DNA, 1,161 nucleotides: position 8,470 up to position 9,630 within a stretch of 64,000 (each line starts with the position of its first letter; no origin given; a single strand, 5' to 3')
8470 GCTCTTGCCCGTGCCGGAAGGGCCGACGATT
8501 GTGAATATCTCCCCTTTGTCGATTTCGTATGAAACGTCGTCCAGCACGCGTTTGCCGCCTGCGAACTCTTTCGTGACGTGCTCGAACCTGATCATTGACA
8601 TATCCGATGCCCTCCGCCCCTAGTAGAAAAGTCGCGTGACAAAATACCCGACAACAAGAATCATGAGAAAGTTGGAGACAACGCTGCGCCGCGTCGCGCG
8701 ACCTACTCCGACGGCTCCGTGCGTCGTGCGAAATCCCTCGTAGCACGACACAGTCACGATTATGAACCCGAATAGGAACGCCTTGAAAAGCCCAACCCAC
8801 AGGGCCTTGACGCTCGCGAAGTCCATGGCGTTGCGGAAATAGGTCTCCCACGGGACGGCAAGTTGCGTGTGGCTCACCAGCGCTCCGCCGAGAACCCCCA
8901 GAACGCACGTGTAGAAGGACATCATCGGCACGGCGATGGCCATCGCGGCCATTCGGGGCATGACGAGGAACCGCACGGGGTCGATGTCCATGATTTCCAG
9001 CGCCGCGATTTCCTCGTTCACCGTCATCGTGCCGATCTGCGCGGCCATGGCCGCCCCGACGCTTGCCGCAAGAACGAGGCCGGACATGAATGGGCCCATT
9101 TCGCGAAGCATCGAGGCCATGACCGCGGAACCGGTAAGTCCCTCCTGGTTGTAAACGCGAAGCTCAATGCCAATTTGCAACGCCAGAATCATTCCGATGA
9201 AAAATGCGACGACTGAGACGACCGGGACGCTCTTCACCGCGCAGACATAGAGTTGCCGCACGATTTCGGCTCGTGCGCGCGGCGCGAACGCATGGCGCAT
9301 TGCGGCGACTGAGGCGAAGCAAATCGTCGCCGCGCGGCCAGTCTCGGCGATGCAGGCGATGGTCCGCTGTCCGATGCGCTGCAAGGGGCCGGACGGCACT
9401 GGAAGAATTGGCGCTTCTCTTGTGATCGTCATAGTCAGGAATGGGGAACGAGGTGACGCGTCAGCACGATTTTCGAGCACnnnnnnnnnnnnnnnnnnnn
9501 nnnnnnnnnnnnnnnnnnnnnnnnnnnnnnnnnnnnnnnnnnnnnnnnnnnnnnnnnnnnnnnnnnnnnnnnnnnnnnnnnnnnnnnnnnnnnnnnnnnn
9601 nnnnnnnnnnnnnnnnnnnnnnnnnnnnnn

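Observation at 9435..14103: Compact operon coupling a Hanks-type Ser/Thr kinase to an LpxC-family deacetylase and the MlaEF lipid transporter, plus two unknown proteins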

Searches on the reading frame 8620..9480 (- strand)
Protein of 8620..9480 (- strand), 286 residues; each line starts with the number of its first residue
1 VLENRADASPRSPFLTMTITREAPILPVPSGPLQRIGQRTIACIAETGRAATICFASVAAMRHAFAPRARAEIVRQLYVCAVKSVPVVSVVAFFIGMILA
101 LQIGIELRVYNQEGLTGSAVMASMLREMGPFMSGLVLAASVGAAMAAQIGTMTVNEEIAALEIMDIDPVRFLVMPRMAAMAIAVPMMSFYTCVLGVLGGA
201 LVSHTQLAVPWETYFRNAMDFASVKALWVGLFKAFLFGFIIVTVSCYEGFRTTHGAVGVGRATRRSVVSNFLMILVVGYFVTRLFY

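Call 3: search_protein_families(library=pfam, proteins=[window:8620-9480:-], max_evalue=0.1)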
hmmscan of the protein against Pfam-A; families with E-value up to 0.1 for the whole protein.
window:8620-9480:- (286 aa): 1 family
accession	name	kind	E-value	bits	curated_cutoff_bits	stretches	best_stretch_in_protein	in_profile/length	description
PF02405.21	MlaE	-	4e-69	232.9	22.5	1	73-283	1-211/212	Permease MlaE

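Call 4: search_protein_families(library=ncbifam, proteins=[window:8620-9480:-], max_evalue=0.1)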
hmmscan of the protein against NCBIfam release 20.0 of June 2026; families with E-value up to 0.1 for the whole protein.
window:8620-9480:- (286 aa): 2 families
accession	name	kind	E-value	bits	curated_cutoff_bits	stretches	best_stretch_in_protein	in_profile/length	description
TIGR00056.1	TIGR00056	subfamily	7.6e-63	212.6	212.2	1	46-286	16-257/260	MlaE family lipid ABC transporter permease subunit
NF033619.1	perm_MlaE_1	exception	2.4e-49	168.3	315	1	34-285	1-251/253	lipid asymmetry maintenance ABC transporter permease subunit MlaE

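Call 17: find_encoding_contigs(protein=window:8620-9432:-, flank=10000, max_places=4)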
Protein window:8620-9432:- (270 aa): 14 contigs read that carry it; 4 places shown.
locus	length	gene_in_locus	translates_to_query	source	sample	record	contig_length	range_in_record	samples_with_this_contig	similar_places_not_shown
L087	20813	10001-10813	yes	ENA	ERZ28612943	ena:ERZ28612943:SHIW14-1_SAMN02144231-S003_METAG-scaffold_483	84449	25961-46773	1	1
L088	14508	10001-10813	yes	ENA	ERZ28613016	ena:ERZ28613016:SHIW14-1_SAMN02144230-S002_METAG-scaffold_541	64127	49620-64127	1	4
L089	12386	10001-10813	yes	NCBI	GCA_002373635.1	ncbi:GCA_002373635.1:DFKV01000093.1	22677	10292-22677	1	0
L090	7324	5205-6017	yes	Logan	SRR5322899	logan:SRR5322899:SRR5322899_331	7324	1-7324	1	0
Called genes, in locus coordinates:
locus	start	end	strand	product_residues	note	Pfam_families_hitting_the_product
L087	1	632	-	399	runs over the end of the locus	PF08239:SH3_3 (weak)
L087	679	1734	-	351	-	PF02547:Queuosine_synth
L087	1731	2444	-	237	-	PF00702:Hydrolase, PF13419:HAD_2, PF13242:Hydrolase_like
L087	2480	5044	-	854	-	PF00474:SSF (weak)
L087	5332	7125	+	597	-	-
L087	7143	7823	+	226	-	PF17032:Zn_ribbon_15 (faint), PF12773:DZR (faint), PF13240:Zn_Ribbon_1 (weak)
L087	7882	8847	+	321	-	PF00069:Pkinase, PF03109:ABC1 (faint), PF07714:PK_Tyr_Ser-Thr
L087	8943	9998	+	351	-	PF03331:LpxC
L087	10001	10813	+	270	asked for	PF02405:MlaE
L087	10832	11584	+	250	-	PF00005:ABC_tran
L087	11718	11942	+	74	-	PF04277:OAD_gamma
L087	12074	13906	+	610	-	PF00682:HMGL-like (weak), PF02436:PYC_OADA, PF00364:Biotin_lipoyl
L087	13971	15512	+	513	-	PF03977:OAD_beta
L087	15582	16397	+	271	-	-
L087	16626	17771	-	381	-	PF00953:Glycos_transf_4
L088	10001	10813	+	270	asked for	PF02405:MlaE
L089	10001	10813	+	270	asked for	PF02405:MlaE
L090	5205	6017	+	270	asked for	PF02405:MlaE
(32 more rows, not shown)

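Call 53: find_homologous_proteins(query=window:8620-9432:-, max_evalue=1e-20)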
Query window:8620-9432:- (270 aa): 3088 proteins with E <= 1e-20 among 6276 candidates; the best 120 are listed.
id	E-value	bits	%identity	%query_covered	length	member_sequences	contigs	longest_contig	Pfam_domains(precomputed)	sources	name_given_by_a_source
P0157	3.8e-166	569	99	100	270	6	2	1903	PF02405.22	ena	-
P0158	3.5e-135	467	83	99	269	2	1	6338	PF02405.22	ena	-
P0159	3.7e-135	467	84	99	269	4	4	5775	PF02405.22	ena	-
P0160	5.2e-135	467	81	99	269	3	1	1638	PF02405.22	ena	-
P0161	2.4e-134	465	82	99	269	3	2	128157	PF02405.22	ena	-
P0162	3.6e-134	464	81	99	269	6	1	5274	PF02405.22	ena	-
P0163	6.3e-134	463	82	99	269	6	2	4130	PF02405.22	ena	-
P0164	1.1e-133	462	81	99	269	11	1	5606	PF02405.22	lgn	-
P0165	1.5e-133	462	85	96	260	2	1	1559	PF02405.22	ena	-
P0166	2.0e-132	458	81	99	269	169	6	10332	PF02405.22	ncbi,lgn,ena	-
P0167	5.3e-132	457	81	100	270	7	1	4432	PF02405.22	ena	-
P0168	1.6e-131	455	80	99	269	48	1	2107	PF02405.22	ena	-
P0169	8.9e-130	450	81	99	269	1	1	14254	PF02405.22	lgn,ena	-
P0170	1.3e-129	449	79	99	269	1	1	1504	PF02405.22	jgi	-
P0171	6.1e-129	447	77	100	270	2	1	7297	PF02405.22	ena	-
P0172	5.0e-126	437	76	99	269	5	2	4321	PF02405.22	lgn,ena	-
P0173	3.5e-122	425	75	99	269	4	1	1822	PF02405.22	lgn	-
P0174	8.2e-122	424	76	99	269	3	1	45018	PF02405.22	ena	-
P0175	2.1e-121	422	77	99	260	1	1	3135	PF02405.22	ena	-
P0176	9.9e-121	420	75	99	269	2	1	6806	PF02405.22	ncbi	-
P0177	3.1e-120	418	74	99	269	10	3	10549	PF02405.22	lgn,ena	-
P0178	7.6e-118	411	73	99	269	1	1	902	PF02405.22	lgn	-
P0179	9.6e-118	410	72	99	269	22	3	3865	PF02405.22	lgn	-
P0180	1.9e-117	409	72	99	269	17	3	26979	PF02405.22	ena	-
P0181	3.7e-117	408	73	99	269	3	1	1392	PF02405.22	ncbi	-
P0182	1.9e-116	406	72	99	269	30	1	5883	PF02405.22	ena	-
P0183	6.3e-116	404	72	99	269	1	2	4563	PF02405.22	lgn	-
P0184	8.0e-116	404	72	99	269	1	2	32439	PF02405.22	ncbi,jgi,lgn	-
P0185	1.2e-115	403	71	99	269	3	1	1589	PF02405.22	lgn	-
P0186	2.0e-115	403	72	99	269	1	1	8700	PF02405.22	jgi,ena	jgi:conserved hypothetical integral membrane protein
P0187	2.6e-115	402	71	99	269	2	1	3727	PF02405.22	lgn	-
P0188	4.5e-115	401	72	96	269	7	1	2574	PF02405.22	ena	-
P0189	6.8e-115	401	71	99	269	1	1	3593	PF02405.22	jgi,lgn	jgi:phospholipid/cholesterol/gamma-HCH transport system permease protein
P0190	3.0e-114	399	71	99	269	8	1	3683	PF02405.22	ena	-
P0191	3.4e-114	399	71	99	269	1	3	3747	PF02405.22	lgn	-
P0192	1.2e-113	397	72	99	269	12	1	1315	PF02405.22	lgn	-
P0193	1.4e-113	397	70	99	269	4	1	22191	PF02405.22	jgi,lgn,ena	-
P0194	1.4e-113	397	69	100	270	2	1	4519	PF02405.22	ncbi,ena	-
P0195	1.1e-112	394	71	99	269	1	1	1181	PF02405.22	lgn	-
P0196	1.2e-112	394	70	99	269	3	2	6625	PF02405.22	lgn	-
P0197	1.3e-112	393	71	99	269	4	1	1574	PF02405.22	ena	-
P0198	1.5e-112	393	69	99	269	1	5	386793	PF02405.22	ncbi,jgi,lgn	ncbi:MAG: MlaE family ABC transporter permease [Kiritimatiellia bacterium]|jgi:phospholipid/choleste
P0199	1.5e-111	390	66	99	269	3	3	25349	PF02405.22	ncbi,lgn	-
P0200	2.3e-111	389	69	99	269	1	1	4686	PF02405.22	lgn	-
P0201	2.6e-111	389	69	99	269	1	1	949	PF02405.22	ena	-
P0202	4.1e-111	388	66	99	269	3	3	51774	PF02405.22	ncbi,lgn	-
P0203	8.7e-111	387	68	99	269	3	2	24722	PF02405.22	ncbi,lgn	-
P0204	1.4e-110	387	69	99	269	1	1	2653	PF02405.22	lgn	-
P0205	3.3e-110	386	69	99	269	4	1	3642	PF02405.22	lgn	-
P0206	1.3e-109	384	68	99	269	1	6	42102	PF02405.22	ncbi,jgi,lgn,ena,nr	ncbi:MAG: ABC transporter permease [Lentisphaerae bacterium]|jgi:phospholipid/cholesterol/gamma-HCH 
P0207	1.3e-109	384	69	99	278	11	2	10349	PF02405.22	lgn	-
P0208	6.0e-109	381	70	99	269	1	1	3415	PF02405.22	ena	-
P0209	6.0e-109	381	69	99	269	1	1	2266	PF02405.22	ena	-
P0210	6.5e-109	381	69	99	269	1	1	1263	PF02405.22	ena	-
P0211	1.4e-108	380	68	99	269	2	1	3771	PF02405.22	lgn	-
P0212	3.0e-108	379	68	99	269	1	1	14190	PF02405.22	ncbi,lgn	-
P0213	3.1e-108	379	69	99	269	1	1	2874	PF02405.22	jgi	-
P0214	7.8e-108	378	68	99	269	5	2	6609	PF02405.22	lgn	-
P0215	1.7e-107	377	66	99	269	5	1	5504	PF02405.22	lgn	-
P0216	8.5e-107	374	66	99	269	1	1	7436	PF02405.22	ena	-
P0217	1.1e-106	374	67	99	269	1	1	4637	PF02405.22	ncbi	-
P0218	1.8e-106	373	68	99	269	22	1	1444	PF02405.22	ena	-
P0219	2.1e-106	373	67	99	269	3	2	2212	PF02405.22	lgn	-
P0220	2.2e-106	373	68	99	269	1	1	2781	PF02405.22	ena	-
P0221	5.6e-106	372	67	99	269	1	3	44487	PF02405.22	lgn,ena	-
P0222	9.5e-106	371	67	99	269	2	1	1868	PF02405.22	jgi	-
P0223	1.0e-105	371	67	99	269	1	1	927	PF02405.22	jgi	-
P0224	1.5e-105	370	66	99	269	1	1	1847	PF02405.22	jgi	jgi:phospholipid/cholesterol/gamma-HCH transport system permease protein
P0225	1.7e-105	370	67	99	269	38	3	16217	PF02405.22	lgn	-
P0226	8.9e-105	368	66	99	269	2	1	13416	PF02405.22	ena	-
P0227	2.1e-104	367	70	93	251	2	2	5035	PF02405.22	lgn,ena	-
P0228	1.8e-103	363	64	100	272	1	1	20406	PF02405.22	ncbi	-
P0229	3.5e-102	359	67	99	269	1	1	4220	PF02405.22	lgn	-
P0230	2.5e-101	356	66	99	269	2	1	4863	PF02405.22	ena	-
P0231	1.5e-100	354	63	99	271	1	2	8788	PF02405.22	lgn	-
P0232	3.9e-98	346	63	99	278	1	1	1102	PF02405.22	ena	-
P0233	6.8e-98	345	64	99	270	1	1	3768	PF02405.22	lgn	-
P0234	1.0e-97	345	62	99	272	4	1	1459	PF02405.22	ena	-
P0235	1.1e-97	344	61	99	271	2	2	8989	PF02405.22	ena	-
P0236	1.1e-97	344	63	99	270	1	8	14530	PF02405.22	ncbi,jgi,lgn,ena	jgi:phospholipid/cholesterol/gamma-HCH transport system permease protein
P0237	1.7e-97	344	62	99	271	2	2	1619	PF02405.22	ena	-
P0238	3.8e-97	343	60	100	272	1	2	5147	PF02405.22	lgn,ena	-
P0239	5.0e-97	342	62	99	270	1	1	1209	PF02405.22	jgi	jgi:phospholipid/cholesterol/gamma-HCH transport system permease protein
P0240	8.0e-97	342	64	99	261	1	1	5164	PF02405.22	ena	-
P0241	9.0e-97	342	59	99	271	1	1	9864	PF02405.22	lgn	-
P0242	1.8e-96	341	61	99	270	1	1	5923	PF02405.22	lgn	-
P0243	2.1e-96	340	62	100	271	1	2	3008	PF02405.22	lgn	-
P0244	2.6e-96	340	63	99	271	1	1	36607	PF02405.22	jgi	jgi:phospholipid/cholesterol/gamma-HCH transport system permease protein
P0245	3.5e-96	340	62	99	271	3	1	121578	PF02405.22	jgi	jgi:phospholipid/cholesterol/gamma-HCH transport system permease protein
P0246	5.0e-96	339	62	99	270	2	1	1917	PF02405.22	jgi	-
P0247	5.0e-96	339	61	99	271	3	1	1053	PF02405.22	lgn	-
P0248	6.4e-96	339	62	99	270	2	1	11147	PF02405.22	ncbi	-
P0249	9.2e-96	338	60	99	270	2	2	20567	PF02405.22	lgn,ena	-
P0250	1.2e-95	338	61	99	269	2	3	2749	PF02405.22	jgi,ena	-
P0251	1.4e-95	338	61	99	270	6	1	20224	PF02405.22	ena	-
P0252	1.6e-95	337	58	99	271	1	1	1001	PF02405.22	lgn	-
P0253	1.6e-95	337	60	99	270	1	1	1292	PF02405.22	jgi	jgi:phospholipid/cholesterol/gamma-HCH transport system permease protein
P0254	2.0e-95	337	61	99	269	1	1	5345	PF02405.22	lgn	-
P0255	2.1e-95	337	60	99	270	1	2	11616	PF02405.22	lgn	-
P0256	2.4e-95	337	61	99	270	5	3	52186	PF02405.22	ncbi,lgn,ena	-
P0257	2.4e-95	337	60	99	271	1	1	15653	PF02405.22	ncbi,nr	ncbi:MAG: ABC transporter permease [Kiritimatiellae bacterium]|nr:ABC transporter permease [Kiritima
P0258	2.5e-95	337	62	99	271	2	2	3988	PF02405.22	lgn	-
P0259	2.8e-95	337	59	99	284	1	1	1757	PF02405.22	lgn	-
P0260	3.5e-95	336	60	99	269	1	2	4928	PF02405.22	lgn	-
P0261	3.5e-95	336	61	99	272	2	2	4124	PF02405.22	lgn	-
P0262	4.2e-95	336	61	99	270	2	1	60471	PF02405.22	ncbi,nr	ncbi:MAG: ABC transporter permease [Lentisphaerae bacterium]|nr:ABC transporter permease [Lentisphae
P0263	4.3e-95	336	60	99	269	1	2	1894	PF02405.22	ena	-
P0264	5.4e-95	336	62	99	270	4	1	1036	PF02405.22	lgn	-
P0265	5.5e-95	336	59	99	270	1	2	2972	PF02405.22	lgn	-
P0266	5.9e-95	336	62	99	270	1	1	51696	PF02405.22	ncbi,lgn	-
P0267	6.7e-95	335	62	99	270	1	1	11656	PF02405.22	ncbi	-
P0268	6.8e-95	335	60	99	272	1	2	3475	PF02405.22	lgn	-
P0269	7.2e-95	335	58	99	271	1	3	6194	PF02405.22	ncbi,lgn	-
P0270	8.3e-95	335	61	99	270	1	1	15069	PF02405.22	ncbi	ncbi:MAG: MlaE family ABC transporter permease [Kiritimatiellia bacterium]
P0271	8.4e-95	335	62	99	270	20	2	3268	PF02405.22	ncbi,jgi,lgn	jgi:phospholipid/cholesterol/gamma-HCH transport system permease protein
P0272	8.4e-95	335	60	99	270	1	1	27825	PF02405.22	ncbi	-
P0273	1.1e-94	335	61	99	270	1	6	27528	PF02405.22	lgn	-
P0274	1.1e-94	335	62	99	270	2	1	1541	PF02405.22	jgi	-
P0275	1.2e-94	335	59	99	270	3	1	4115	PF02405.22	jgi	jgi:phospholipid/cholesterol/gamma-HCH transport system permease protein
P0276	1.4e-94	334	59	99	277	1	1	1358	PF02405.22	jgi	jgi:phospholipid/cholesterol/gamma-HCH transport system permease protein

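Call 54: find_encoding_contigs(protein=P0161, flank=8000, max_places=1)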
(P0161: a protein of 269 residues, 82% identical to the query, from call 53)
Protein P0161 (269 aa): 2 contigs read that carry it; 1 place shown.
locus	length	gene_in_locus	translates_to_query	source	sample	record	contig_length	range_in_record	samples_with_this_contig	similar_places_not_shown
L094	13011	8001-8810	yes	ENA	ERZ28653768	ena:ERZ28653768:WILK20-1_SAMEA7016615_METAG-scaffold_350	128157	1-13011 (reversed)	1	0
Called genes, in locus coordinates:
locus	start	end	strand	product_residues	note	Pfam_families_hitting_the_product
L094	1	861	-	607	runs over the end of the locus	PF09820:AAA-ATPase_like, PF08011:PDDEXK_9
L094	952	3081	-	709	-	PF02901:PFL-like, PF01228:Gly_radical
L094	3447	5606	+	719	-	PF02901:PFL-like, PF01228:Gly_radical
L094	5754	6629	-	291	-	PF00892:EamA (weak)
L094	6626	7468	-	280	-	PF03009:GDPD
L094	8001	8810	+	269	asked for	PF02405:MlaE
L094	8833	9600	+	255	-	PF00005:ABC_tran, PF13304:AAA_21 (faint)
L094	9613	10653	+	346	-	PF02470:MlaD, PF22231:Hera_RBD (faint), PF25847:YgzA (faint), PF28544:Helical_needle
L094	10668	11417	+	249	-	PF00106:adh_short, PF08659:KR (weak), PF13561:adh_short_C2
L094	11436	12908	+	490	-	PF01510:Amidase_2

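Call 55: find_encoding_contigs(protein=P0174, flank=8000, max_places=1)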
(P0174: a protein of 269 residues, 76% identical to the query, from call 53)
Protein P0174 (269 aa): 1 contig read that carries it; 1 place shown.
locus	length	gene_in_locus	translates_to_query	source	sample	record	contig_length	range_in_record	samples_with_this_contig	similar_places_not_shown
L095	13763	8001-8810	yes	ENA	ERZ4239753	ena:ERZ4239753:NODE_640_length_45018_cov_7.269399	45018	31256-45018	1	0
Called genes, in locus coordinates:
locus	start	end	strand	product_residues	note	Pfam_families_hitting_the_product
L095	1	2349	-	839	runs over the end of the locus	PF00403:HMA, PF00122:E1-E2_ATPase, PF00702:Hydrolase, PF08282:Hydrolase_3 (faint), PF00403:HMA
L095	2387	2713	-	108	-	PF02583:Trns_repr_metal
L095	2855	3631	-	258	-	PF02230:Abhydrolase_2 (weak), PF12146:Hydrolase_4 (faint), PF00326:Peptidase_S9 (weak), PF01738:DLH (weak)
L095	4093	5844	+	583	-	PF02776:TPP_enzyme_N, PF00205:TPP_enzyme_M, PF02775:TPP_enzyme_C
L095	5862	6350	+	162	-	PF01842:ACT, PF13291:ACT_4 (weak), PF22629:ACT_AHAS_ss, PF13710:ACT_5, PF10369:ALS_ss_C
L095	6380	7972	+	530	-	-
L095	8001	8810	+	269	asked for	PF02405:MlaE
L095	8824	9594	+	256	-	PF00005:ABC_tran, PF13304:AAA_21 (faint)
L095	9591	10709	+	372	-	PF02470:MlaD, PF28544:Helical_needle (faint), PF25847:YgzA (faint)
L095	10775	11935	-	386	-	PF13439:Glyco_transf_4 (weak), PF00534:Glycos_transf_1, PF13692:Glyco_trans_1_4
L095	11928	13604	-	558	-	PF00501:AMP-binding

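Call 56: find_encoding_contigs(protein=P0198, flank=8000, max_places=1)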
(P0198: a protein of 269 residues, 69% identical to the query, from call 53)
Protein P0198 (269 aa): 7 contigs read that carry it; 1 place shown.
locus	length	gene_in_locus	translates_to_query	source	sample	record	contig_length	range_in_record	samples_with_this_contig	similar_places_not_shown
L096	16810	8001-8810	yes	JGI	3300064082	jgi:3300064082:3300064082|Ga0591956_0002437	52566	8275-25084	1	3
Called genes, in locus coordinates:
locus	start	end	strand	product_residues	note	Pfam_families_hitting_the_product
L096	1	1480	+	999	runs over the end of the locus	-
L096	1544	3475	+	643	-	PF01055:Glyco_hydro_31_2nd, PF21365:Glyco_hydro_31_3rd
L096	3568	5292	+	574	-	PF00515:TPR_1 (faint), PF07719:TPR_2 (faint), PF12895:ANAPC3 (faint), PF13174:TPR_6 (faint), PF13181:TPR_8 (faint), PF13424:TPR_12 (faint), PF13428:TPR_14 (faint), PF13432:TPR_16 (faint), +1 more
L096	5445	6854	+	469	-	PF00285:Citrate_synt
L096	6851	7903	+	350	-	PF00551:Formyl_trans_N, PF02911:Formyl_trans_C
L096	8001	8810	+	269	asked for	PF02405:MlaE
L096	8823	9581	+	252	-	PF00005:ABC_tran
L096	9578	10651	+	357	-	PF02470:MlaD, PF28544:Helical_needle (weak)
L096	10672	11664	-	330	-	PF00485:PRK (weak)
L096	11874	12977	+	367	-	PF00535:Glycos_transf_2, PF10111:Glyco_tranf_2_2, PF13641:Glyco_tranf_2_3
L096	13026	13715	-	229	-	PF00005:ABC_tran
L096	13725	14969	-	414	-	PF12704:MacB_PCD, PF02687:FtsX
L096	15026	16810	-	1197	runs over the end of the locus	PF02449:Glyco_hydro_42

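Call 59: search_protein_families(library=pfam, proteins=[L095:6380-7972:+], max_evalue=1)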
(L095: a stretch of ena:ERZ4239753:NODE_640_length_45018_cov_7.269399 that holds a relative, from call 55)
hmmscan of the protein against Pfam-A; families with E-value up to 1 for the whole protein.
L095:6380-7972:+ (530 aa): 0 families
